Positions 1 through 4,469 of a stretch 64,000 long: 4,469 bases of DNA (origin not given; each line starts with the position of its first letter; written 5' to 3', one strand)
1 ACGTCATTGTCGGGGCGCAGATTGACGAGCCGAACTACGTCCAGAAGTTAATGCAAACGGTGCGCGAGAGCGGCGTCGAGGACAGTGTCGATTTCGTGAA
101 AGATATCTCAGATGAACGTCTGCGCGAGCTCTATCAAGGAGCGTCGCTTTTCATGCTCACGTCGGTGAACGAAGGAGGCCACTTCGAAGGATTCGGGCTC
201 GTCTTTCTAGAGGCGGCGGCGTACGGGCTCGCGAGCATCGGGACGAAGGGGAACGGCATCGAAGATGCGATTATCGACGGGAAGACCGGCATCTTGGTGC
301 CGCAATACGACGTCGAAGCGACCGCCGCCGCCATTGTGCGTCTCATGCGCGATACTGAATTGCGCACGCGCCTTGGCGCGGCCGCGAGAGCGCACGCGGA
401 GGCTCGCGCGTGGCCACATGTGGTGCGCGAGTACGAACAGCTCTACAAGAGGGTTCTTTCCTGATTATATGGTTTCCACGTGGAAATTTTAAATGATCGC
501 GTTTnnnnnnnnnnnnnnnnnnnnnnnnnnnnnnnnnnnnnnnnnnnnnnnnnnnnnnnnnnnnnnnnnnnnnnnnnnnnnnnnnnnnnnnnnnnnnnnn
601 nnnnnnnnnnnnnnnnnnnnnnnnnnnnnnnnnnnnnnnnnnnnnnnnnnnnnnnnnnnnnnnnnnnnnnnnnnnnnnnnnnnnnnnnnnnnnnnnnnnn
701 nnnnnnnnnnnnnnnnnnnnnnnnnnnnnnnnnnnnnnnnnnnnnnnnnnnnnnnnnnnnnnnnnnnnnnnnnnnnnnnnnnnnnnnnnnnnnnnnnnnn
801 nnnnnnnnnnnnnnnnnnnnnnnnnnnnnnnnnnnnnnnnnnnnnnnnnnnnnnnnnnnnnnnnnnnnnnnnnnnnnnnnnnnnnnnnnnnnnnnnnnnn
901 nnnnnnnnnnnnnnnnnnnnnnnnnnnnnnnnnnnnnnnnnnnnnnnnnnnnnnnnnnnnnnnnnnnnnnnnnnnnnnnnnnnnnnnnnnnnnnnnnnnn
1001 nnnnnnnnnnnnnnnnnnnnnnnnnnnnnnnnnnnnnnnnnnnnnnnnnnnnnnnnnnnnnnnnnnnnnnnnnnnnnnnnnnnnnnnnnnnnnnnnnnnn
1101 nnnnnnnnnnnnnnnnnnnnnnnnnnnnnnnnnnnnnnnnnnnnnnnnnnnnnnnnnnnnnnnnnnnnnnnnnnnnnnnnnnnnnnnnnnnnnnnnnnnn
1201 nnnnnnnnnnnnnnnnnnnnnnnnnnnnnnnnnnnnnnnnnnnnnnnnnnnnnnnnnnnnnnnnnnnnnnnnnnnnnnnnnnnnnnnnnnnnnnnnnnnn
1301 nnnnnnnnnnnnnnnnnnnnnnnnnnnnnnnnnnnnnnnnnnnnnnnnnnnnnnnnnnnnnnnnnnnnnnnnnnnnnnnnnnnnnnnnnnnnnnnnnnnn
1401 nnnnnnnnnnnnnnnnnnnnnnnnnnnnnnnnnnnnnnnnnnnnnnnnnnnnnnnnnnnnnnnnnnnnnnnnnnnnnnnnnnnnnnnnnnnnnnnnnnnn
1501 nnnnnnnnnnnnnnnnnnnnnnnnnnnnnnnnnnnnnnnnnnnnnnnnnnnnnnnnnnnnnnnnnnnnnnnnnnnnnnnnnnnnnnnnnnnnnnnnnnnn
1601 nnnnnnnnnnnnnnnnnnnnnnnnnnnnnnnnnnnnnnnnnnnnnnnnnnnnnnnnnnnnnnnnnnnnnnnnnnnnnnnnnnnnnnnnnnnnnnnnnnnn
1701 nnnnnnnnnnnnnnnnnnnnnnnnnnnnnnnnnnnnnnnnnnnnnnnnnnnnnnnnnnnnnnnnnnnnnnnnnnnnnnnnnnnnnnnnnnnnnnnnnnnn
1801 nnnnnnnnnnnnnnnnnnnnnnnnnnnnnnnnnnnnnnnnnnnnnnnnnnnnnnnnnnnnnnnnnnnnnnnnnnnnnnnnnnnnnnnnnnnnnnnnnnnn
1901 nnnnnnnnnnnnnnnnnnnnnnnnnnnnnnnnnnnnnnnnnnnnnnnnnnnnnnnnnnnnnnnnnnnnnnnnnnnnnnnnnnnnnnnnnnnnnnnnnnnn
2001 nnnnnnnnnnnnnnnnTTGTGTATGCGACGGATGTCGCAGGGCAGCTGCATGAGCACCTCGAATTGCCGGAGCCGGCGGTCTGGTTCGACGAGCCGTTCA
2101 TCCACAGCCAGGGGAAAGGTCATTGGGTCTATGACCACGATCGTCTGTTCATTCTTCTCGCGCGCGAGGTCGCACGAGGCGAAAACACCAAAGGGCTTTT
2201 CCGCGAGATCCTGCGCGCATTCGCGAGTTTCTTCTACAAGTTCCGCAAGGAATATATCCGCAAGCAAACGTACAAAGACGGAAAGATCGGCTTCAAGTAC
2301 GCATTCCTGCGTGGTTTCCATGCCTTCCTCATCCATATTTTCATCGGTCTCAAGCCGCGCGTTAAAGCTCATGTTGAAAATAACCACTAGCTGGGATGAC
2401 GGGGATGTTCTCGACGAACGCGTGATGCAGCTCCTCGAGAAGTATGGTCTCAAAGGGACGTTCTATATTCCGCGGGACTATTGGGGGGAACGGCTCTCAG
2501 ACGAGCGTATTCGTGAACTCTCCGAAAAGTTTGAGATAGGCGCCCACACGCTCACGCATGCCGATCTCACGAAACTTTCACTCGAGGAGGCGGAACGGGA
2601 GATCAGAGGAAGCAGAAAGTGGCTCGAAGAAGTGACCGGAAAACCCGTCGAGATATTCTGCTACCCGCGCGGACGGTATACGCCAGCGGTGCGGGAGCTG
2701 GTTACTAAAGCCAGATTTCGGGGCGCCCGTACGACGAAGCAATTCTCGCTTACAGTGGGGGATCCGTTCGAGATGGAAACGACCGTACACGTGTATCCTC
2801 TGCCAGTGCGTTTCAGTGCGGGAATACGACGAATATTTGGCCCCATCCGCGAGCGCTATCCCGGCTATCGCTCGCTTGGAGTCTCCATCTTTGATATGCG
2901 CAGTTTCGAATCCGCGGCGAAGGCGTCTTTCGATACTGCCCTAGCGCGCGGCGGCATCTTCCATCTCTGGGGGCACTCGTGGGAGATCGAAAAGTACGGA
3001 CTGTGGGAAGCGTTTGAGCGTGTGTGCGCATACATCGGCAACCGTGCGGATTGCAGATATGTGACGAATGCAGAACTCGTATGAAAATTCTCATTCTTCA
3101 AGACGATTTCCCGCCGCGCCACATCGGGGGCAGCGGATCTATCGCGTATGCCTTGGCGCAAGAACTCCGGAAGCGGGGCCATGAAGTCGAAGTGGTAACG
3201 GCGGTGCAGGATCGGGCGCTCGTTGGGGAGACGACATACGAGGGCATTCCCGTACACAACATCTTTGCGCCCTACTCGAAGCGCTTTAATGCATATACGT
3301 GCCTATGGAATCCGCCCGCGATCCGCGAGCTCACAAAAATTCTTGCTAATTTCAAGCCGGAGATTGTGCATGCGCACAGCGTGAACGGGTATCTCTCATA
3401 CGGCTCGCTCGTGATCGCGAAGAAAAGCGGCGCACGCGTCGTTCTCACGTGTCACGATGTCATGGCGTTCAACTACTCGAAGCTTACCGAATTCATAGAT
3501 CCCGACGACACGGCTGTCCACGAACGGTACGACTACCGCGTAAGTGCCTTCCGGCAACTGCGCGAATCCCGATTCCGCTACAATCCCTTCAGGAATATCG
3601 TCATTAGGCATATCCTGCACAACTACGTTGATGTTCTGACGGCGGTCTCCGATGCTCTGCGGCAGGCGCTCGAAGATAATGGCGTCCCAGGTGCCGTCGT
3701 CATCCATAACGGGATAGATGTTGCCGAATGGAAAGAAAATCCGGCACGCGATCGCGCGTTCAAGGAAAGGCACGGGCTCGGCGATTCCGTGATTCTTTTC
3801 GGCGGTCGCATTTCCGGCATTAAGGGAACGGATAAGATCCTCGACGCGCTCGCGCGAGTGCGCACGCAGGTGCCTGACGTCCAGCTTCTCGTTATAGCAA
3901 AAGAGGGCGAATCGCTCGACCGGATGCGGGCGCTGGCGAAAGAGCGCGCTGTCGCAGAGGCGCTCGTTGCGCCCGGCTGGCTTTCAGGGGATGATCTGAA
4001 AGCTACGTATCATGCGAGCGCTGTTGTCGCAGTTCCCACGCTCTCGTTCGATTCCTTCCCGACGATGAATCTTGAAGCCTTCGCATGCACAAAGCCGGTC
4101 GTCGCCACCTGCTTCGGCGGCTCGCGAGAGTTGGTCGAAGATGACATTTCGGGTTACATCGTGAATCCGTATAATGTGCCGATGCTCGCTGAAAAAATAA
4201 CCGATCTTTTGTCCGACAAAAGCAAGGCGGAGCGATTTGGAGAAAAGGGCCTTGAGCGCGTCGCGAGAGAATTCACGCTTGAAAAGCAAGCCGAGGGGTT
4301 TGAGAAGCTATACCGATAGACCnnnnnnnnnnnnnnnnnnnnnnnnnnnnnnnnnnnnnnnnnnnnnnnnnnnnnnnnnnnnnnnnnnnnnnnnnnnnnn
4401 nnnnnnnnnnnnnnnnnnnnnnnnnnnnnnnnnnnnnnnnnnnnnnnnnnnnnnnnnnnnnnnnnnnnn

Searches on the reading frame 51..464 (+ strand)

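Call 25: search_protein_families(library=pfam, proteins=[window:51-464:+], max_evalue=0.001)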
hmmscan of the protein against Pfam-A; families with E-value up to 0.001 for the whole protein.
window:51-464:+ (137 aa): 4 families
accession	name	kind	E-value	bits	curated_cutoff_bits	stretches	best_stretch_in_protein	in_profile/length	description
PF00534.26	Glycos_transf_1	-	6.5e-25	88.1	26.4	1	6-114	68-171/172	Glycosyl transferases group 1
PF13692.12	Glyco_trans_1_4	-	2.6e-20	73.6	27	1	5-101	54-142/142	Glycosyl transferases group 1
PF13524.12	Glyco_trans_1_2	-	6.5e-05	23.3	25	1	12-123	28-137/144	Glycosyl transferase-like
PF20706.3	GT4-conflict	-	0.0001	21.8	26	1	21-126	272-383/385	Family 4 Glycosyltransferase in conflict systems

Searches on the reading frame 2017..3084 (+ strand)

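Call 6: search_protein_families(library=pfam, proteins=[window:2017-3084:+], max_evalue=0.01)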
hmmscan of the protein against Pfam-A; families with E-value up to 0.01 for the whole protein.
window:2017-3084:+ (355 aa): 1 family
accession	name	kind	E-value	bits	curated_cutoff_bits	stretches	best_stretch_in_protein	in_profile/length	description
PF01522.26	Polysacc_deac_1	-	7e-21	74.9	23.1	1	122-235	9-122/124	Polysaccharide deacetylase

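Call 7: search_protein_families(library=ncbifam, proteins=[window:2017-3084:+], max_evalue=0.01)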
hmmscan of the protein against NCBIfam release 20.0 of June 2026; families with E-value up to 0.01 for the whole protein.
window:2017-3084:+ (355 aa): 8 families
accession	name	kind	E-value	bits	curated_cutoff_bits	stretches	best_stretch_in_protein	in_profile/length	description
TIGR02764.1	spore_ybaN_pdaB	equivalog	2e-12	47.3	237.4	1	123-234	13-121/191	polysaccharide deacetylase family sporulation protein PdaB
TIGR02873.1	spore_ylxY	hypoth_equivalog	1.8e-10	40.5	391.5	1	101-228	71-194/268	probable sporulation protein, polysaccharide deacetylase family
TIGR04243.1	nodulat_NodB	equivalog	8.3e-08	32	240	1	124-232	6-116/197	chitooligosaccharide deacetylase NodB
NF045820.1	PgAcgDacpgdA_Strep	equivalog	1.5e-07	30.6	800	1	126-226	274-375/463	peptidoglycan-N-acetylglucosamine deacetylase PgdA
TIGR02884.1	spore_pdaA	equivalog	7.2e-07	29.1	298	1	133-224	52-143/224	delta-lactam-biosynthetic de-N-acetylase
NF045821.1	PgAcgDacpgdA1_Bac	equivalog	3e-06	26.3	400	1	124-221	92-190/282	peptidoglycan-N-acetylglucosamine deacetylase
TIGR03006.1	pepcterm_polyde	equivalog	1.1e-05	24.7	276.2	1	134-213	37-115/272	XrtA system polysaccharide deacetylase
NF050820.1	PolSacchBiosHfsH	equivalog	3e-05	23.8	400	1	125-242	39-163/249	oligosaccharide deacetylase HfsH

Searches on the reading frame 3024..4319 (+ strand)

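Call 6: search_protein_families(library=pfam, proteins=[window:3024-4319:+], max_evalue=0.01)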
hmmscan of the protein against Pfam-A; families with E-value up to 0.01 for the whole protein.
window:3024-4319:+ (431 aa): 9 families
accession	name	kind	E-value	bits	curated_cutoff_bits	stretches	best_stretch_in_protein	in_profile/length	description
PF00534.26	Glycos_transf_1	-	3e-31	108.7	26.4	1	246-410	7-170/172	Glycosyl transferases group 1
PF13439.12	Glyco_transf_4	-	3.7e-28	99.1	28.5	1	34-234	1-169/170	Glycosyltransferase Family 4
PF13692.12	Glyco_trans_1_4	-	4.2e-24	85.9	27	1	256-398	3-142/142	Glycosyl transferases group 1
PF13579.12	Glyco_trans_4_4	-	1.8e-19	71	29.7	1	35-230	1-158/158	Glycosyl transferase 4-like domain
PF13477.12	Glyco_trans_4_2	-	1.8e-12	48.1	23.4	1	44-151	16-116/139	Glycosyl transferase 4-like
PF13524.12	Glyco_trans_1_2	-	9.8e-06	26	25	1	317-425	32-141/144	Glycosyl transferase-like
PF03033.26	Glyco_transf_28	-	0.00012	22.6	26.2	1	39-140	13-115/139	Glycosyltransferase family 28 N-terminal domain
PF08323.17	Glyco_transf_5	-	0.00019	21.6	22.7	1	21-62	1-43/239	Starch synthase catalytic domain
PF08288.18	PIGA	-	0.00074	20.6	27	1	93-150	35-89/90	PIGA (GPI anchor biosynthesis)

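Call 7: search_protein_families(library=ncbifam, proteins=[window:3024-4319:+], max_evalue=0.01)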
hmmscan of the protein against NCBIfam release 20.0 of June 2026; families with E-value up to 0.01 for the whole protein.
window:3024-4319:+ (431 aa): 37 families (the best 25 are shown)
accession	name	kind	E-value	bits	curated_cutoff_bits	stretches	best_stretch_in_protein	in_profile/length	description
TIGR02149.1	glgA_Coryne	subfamily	6.5e-32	111.1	302.4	1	205-431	148-388/391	glycogen synthase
TIGR04063.1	stp3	hypoth_equivalog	5e-31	108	442.05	1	41-431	20-393/397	TIGR04063 family PEP-CTERM/XrtA system glycosyltransferase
TIGR03999.1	thiol_BshA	equivalog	5.7e-29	101.2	273.7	2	193-431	137-371/375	N-acetyl-alpha-D-glucosaminyl L-malate synthase BshA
TIGR03088.1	stp2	hypoth_equivalog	6.2e-28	97.9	409.05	1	182-431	122-371/374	TIGR03088 family PEP-CTERM/XrtA system glycosyltransferase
TIGR03449.1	mycothiol_MshA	equivalog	5.2e-26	91.5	462.5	1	225-431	191-401/406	D-inositol-3-phosphate glycosyltransferase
NF041876.1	EPS_EpsE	equivalog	1.1e-23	84.1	400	1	208-424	172-387/389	exopolysaccharide biosynthesis GT4 family glycosyltransferase EpsE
TIGR04047.1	MSMEG_0565_glyc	hypoth_equivalog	2.1e-20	73.1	259.85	1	203-430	140-371/373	MSMEG_0565 family glycosyltransferase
NF047684.1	TeichurnBiosyTuaC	equivalog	2.2e-20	73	550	1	203-430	166-386/391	teichuronic acid biosynthesis protein TuaC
NF012028.0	PRK15484.1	subfamily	9.8e-16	57.8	618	1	226-428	165-373/380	lipopolysaccharide N-acetylglucosaminyltransferase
TIGR04157.1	glyco_rSAM_CFB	subfamily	6.5e-14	51.7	400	1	224-430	195-406/406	TIGR04157 family glycosyltransferase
NF038011.1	PelF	equivalog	2.5e-13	49.9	100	1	105-430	166-489/489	GT4 family glycosyltransferase PelF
NF053787.1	GlcN_PG_synth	equivalog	2.5e-12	46.3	480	1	198-430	140-356/361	N-acetylglucosaminyl phosphatidylglycerol synthase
NF007640.0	PRK10307.1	subfamily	2.8e-12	46.3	276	1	191-420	162-394/411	WcaI family glycosyltransferase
NF038255.1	exopoly_VpsD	equivalog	4.2e-11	42.3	300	1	191-369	146-319/381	VpsD family glycosyltransferase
NF038229.1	Glyco4_Geo_Pelo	equivalog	5.9e-11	42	400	1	225-431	136-334/338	GPMC system family 4 glycosyltransferase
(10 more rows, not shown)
